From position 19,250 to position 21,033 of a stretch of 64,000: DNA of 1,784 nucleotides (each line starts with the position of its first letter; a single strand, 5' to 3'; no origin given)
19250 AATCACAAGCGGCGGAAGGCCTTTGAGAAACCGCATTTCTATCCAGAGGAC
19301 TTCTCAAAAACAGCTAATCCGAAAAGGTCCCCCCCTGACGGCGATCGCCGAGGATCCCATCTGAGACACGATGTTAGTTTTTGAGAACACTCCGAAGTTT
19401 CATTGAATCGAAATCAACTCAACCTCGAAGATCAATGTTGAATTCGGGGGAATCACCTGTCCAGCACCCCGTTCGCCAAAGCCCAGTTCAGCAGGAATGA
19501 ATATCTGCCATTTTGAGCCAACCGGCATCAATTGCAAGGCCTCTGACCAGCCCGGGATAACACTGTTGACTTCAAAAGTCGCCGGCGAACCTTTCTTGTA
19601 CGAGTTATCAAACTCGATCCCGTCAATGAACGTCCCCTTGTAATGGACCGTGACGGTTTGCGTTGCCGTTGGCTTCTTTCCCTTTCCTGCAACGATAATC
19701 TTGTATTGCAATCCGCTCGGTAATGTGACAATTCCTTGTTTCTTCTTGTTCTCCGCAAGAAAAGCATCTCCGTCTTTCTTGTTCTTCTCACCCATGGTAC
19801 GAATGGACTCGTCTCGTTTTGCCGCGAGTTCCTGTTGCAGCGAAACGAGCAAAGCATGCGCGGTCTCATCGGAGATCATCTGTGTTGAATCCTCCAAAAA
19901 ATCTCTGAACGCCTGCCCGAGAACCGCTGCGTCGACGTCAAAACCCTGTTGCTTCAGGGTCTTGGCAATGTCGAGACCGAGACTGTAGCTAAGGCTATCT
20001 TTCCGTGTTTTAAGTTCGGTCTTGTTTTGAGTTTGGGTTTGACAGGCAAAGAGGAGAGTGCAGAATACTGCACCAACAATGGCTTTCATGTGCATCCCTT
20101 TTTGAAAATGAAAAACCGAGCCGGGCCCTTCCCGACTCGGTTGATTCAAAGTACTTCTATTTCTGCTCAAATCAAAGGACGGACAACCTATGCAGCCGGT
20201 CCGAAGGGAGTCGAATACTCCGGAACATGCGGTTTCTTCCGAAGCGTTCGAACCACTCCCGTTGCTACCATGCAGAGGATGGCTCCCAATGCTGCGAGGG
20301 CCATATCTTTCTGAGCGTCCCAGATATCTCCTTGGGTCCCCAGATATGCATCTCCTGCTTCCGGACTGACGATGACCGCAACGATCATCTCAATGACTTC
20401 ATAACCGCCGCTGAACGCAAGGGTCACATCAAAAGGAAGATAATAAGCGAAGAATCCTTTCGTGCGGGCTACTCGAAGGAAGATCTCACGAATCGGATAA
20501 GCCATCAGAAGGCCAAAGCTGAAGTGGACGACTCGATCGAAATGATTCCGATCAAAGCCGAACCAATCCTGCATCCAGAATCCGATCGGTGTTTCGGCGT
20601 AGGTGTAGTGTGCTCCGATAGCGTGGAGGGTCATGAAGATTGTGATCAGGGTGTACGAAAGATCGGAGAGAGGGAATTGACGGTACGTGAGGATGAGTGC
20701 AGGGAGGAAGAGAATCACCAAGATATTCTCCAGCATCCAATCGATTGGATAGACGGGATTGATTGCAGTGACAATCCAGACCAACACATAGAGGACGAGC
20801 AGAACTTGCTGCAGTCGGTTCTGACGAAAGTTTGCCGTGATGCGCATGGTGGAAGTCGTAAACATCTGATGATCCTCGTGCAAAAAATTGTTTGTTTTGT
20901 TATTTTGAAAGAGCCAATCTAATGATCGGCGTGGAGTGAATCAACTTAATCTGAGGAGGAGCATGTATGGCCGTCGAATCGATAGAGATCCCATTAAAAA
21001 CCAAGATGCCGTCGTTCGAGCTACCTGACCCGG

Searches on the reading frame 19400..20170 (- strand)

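Call 79: search_protein_families(library=pfam, proteins=[window:19400-20170:-], max_evalue=0.00001)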
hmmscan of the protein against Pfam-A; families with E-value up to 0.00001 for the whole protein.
window:19400-20170:- (256 aa): 2 families
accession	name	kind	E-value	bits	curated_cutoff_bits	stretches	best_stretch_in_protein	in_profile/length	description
PF00254.34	FKBP_C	-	3.7e-31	107.7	21.1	1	165-253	3-94/94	FKBP-type peptidyl-prolyl cis-trans isomerase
PF01346.23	FKBP_N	-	9.8e-26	90.9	22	1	57-158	1-97/97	Domain amino terminal to FKBP-type peptidyl-prolyl isomerase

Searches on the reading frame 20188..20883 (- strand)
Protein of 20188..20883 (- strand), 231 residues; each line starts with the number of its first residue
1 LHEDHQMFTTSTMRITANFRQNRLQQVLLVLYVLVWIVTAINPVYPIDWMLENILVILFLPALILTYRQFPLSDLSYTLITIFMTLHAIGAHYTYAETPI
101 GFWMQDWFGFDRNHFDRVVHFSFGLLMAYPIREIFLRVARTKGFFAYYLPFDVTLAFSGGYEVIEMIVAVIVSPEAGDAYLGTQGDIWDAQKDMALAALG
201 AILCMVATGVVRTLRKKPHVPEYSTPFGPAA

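Call 79: search_protein_families(library=pfam, proteins=[window:20188-20883:-], max_evalue=0.00001)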
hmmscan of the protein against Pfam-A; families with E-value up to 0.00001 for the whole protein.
window:20188-20883:- (231 aa): 1 family
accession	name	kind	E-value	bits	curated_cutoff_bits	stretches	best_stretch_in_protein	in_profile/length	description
PF09997.14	DUF2238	-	8.9e-56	188.1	26.4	1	58-197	2-140/140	Predicted membrane protein (DUF2238)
